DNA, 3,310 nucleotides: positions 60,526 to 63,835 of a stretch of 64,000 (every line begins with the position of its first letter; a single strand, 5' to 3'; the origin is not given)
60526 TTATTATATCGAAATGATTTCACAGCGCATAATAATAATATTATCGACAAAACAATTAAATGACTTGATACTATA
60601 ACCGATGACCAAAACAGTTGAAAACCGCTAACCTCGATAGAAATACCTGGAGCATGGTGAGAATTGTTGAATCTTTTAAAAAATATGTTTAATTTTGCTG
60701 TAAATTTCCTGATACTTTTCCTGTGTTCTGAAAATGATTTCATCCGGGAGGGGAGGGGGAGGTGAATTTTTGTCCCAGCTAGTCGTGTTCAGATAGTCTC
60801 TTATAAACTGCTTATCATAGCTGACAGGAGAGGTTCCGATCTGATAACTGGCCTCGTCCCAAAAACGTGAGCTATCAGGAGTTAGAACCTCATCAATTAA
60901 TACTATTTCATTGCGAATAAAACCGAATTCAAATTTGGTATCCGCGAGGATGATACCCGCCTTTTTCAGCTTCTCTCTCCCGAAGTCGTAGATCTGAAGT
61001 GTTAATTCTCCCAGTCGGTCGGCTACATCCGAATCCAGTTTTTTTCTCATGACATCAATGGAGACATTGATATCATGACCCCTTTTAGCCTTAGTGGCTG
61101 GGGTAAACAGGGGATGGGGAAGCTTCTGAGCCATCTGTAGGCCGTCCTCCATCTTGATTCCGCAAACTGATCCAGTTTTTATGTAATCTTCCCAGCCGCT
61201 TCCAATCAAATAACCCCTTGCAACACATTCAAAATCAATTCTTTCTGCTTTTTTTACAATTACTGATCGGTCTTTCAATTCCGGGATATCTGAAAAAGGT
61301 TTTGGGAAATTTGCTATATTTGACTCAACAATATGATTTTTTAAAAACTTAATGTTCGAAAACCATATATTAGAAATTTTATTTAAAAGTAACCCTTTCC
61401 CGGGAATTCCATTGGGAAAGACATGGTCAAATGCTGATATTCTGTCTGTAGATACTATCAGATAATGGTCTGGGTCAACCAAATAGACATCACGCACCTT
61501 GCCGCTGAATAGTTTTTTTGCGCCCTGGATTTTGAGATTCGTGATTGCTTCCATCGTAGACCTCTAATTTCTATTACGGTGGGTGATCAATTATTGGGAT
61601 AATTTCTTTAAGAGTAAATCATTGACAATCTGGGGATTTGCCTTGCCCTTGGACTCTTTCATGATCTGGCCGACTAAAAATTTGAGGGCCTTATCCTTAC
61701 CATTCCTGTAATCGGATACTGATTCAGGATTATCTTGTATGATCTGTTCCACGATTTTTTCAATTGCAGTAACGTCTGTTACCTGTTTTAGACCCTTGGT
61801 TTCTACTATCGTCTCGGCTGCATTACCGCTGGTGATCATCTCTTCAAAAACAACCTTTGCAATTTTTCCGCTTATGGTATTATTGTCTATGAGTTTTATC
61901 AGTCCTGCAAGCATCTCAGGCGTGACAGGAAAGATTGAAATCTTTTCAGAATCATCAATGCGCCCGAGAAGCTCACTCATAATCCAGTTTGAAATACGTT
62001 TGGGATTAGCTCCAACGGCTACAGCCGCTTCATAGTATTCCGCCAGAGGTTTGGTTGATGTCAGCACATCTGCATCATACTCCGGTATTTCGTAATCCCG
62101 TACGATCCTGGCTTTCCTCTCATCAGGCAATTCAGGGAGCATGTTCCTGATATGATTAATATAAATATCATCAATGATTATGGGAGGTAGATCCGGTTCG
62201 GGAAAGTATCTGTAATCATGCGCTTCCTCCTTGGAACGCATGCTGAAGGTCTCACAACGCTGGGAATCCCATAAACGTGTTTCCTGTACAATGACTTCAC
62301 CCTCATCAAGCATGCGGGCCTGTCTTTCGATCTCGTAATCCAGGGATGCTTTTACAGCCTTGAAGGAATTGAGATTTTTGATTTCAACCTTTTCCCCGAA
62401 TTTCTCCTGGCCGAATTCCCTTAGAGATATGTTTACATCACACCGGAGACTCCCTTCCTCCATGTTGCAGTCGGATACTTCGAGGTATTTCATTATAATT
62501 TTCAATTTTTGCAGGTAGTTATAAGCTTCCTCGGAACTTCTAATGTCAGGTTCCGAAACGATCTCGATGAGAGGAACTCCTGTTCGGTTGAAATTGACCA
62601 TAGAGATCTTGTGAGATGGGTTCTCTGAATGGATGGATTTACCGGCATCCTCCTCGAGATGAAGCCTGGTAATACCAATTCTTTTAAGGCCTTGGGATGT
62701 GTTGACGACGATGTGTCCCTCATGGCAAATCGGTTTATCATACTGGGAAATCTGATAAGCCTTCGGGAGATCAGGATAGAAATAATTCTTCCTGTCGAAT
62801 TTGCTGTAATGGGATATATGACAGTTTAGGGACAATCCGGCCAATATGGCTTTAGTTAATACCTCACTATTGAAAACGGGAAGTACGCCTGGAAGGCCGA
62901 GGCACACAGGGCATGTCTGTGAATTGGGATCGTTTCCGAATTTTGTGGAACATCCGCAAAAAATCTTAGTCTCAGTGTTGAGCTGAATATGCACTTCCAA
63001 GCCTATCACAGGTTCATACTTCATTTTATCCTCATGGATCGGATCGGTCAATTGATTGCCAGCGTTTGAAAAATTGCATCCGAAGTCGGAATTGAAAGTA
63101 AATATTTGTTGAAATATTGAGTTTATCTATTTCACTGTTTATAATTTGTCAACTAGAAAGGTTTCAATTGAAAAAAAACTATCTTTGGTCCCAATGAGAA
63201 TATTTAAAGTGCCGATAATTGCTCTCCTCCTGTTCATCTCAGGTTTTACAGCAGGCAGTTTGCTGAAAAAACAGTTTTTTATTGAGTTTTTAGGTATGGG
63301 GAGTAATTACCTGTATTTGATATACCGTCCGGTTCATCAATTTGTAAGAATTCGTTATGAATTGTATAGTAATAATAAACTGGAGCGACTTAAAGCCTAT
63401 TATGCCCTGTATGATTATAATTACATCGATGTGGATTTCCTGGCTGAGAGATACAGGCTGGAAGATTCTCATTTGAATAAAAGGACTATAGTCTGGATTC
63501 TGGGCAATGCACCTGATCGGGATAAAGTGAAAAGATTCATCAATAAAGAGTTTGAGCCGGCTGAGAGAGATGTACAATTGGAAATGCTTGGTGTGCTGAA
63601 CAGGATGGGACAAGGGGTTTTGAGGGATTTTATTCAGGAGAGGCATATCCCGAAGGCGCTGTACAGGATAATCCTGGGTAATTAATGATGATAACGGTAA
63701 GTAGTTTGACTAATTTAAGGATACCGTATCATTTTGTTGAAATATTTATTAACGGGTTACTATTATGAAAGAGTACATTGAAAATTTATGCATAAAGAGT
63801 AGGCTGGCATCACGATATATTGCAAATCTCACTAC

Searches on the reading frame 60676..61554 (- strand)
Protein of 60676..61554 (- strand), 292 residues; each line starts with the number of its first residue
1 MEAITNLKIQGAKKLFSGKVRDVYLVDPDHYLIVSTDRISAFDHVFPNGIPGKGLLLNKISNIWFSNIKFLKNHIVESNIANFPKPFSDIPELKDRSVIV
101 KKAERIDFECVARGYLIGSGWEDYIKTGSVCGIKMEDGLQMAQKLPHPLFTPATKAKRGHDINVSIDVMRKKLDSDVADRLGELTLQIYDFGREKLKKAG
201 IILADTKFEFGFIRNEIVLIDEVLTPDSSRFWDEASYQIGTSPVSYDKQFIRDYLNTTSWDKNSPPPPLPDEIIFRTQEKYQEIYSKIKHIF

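Call 9: search_protein_families(library=ncbifam, proteins=[window:60676-61554:-], max_evalue=0.00001)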
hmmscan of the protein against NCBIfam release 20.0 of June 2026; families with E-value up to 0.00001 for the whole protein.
window:60676-61554:- (292 aa): 6 families
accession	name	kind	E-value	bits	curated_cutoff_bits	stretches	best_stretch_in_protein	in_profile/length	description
NF010568.0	PRK13961.1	equivalog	3.8e-112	374.3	251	1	3-289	4-292/297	phosphoribosylaminoimidazolesuccinocarboxamide synthase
TIGR00081.1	purC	equivalog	1.4e-66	224.7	189.9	1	13-288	6-269/279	phosphoribosylaminoimidazolesuccinocarboxamide synthase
NF009251.0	PRK12607.1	equivalog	7.6e-66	222.1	371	1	3-289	7-288/315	phosphoribosylaminoimidazolesuccinocarboxamide synthase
NF010567.0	PRK13960.1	equivalog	3.3e-37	128.2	581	1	12-255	38-293/367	phosphoribosylaminoimidazolesuccinocarboxamide synthase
TIGR02735.1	purC_vibrio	equivalog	1e-33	116.7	394.2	1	11-253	36-290/365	phosphoribosylaminoimidazolesuccinocarboxamide synthase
NF010564.0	PRK13959.1-1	subfamily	3.5e-30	105.1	459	1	15-288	4-289/294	phosphoribosylaminoimidazolesuccinocarboxamide synthase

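Call 25: find_encoding_contigs(protein=window:60676-61554:-, flank=10000, max_places=10)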
Protein window:60676-61554:- (292 aa): 8 contigs read that carry it; 7 places shown.
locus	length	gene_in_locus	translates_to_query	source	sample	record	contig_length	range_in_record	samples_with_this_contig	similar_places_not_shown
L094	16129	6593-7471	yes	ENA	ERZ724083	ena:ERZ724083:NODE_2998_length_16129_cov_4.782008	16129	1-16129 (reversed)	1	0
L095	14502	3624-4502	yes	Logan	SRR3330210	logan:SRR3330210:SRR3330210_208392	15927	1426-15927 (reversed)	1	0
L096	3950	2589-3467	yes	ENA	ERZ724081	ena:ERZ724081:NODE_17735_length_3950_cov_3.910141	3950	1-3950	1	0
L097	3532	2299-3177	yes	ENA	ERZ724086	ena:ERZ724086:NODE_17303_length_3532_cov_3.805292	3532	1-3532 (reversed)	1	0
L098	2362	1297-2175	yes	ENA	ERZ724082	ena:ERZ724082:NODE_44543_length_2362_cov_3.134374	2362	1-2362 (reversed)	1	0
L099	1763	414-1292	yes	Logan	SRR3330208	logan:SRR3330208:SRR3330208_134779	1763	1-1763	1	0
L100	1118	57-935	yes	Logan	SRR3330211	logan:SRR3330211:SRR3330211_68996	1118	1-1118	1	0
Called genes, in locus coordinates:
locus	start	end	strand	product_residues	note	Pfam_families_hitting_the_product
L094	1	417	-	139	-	?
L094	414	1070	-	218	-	PF00512:HisKA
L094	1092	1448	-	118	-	PF02410:RsfS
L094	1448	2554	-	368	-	PF13399:LytR_C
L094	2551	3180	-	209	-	PF01467:CTP_transf_like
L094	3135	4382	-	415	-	PF00171:Aldedh (weak)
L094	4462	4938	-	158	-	-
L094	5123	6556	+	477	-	PF02934:GatB_N, PF02637:GatB_Yqey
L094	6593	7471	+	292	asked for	PF01259:SAICAR_synt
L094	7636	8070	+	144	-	PF02561:FliS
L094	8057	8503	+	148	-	-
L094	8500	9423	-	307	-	-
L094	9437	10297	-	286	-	-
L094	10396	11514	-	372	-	PF03462:PCRF, PF00472:RF-1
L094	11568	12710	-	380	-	PF20903:SPL, PF04055:Radical_SAM (weak)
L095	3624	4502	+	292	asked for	PF01259:SAICAR_synt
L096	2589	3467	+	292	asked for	PF01259:SAICAR_synt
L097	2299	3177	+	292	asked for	PF01259:SAICAR_synt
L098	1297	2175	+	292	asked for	PF01259:SAICAR_synt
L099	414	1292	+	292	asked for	PF01259:SAICAR_synt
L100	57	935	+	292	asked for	PF01259:SAICAR_synt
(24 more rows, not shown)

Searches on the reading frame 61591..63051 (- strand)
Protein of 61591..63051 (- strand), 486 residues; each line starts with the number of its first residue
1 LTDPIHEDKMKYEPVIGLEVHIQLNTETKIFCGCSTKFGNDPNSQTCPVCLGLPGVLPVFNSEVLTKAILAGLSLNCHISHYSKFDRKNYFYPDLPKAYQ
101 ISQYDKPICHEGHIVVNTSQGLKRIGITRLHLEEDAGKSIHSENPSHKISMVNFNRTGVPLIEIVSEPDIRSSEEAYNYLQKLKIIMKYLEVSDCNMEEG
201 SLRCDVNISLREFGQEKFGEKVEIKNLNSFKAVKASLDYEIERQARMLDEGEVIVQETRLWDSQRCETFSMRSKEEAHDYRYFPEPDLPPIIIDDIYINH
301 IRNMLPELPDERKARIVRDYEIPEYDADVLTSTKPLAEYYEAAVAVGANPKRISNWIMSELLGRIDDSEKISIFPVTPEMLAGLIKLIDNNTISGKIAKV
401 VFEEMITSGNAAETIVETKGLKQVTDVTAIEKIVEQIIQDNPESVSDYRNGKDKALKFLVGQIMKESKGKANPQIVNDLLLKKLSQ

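Call 9: search_protein_families(library=ncbifam, proteins=[window:61591-63051:-], max_evalue=0.00001)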
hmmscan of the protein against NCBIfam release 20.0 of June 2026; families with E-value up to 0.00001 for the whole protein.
window:61591-63051:- (486 aa): 9 families
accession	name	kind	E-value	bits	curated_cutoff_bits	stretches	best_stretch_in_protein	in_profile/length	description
NF004014.0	PRK05477.1-4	equivalog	6.9e-215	714.2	414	1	10-484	1-474/475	Asp-tRNA(Asn)/Glu-tRNA(Gln) amidotransferase subunit GatB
NF004012.0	PRK05477.1-2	equivalog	5.4e-210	698.2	338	1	10-485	2-479/481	Asp-tRNA(Asn)/Glu-tRNA(Gln) amidotransferase subunit GatB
NF004015.0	PRK05477.1-5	equivalog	1.2e-194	647.5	628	1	5-485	8-487/488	Asp-tRNA(Asn)/Glu-tRNA(Gln) amidotransferase subunit GatB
NF004011.1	PRK05477.1-1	equivalog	3.8e-189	629.3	680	1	10-485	1-474/475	Asp-tRNA(Asn)/Glu-tRNA(Gln) amidotransferase subunit GatB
TIGR00133.1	gatB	equivalog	1.8e-187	623.7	314.8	1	10-484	2-480/481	Asp-tRNA(Asn)/Glu-tRNA(Gln) amidotransferase subunit GatB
NF004013.0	PRK05477.1-3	equivalog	1.4e-156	521.9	653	1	10-485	15-500/501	Asp-tRNA(Asn)/Glu-tRNA(Gln) amidotransferase subunit GatB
NF003107.0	PRK04028.1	equivalog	1.5e-50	172.3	456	3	252-485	401-625/630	Glu-tRNA(Gln) amidotransferase subunit GatE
NF011291.0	PRK14703.1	equivalog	1.6e-41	142.4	681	1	309-485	593-768/769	glutamine--tRNA ligase/YqeY domain fusion protein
TIGR00134.1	gatE_arch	equivalog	3.3e-41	141.2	319.55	2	281-485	421-619/622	Glu-tRNA(Gln) amidotransferase subunit GatE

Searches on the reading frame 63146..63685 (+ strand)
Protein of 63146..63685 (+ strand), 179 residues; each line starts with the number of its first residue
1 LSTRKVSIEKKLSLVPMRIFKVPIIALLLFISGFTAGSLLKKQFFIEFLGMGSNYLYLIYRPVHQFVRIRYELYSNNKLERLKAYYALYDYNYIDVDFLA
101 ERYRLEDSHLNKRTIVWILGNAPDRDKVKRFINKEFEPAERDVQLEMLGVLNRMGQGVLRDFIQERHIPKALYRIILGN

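Call 9: search_protein_families(library=ncbifam, proteins=[window:63146-63685:+], max_evalue=0.00001)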
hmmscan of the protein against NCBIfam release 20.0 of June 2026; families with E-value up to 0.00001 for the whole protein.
window:63146-63685:+ (179 aa): 0 families

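Call 23: find_encoding_contigs(protein=window:63146-63685:+, flank=10000, max_places=10)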
Protein window:63146-63685:+ (179 aa): no gene with exactly this product is on record in the collection.

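Call 62: search_protein_families(library=pfam, proteins=[window:63146-63685:+], max_evalue=0.001)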
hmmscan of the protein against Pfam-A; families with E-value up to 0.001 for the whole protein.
window:63146-63685:+ (179 aa): 0 families
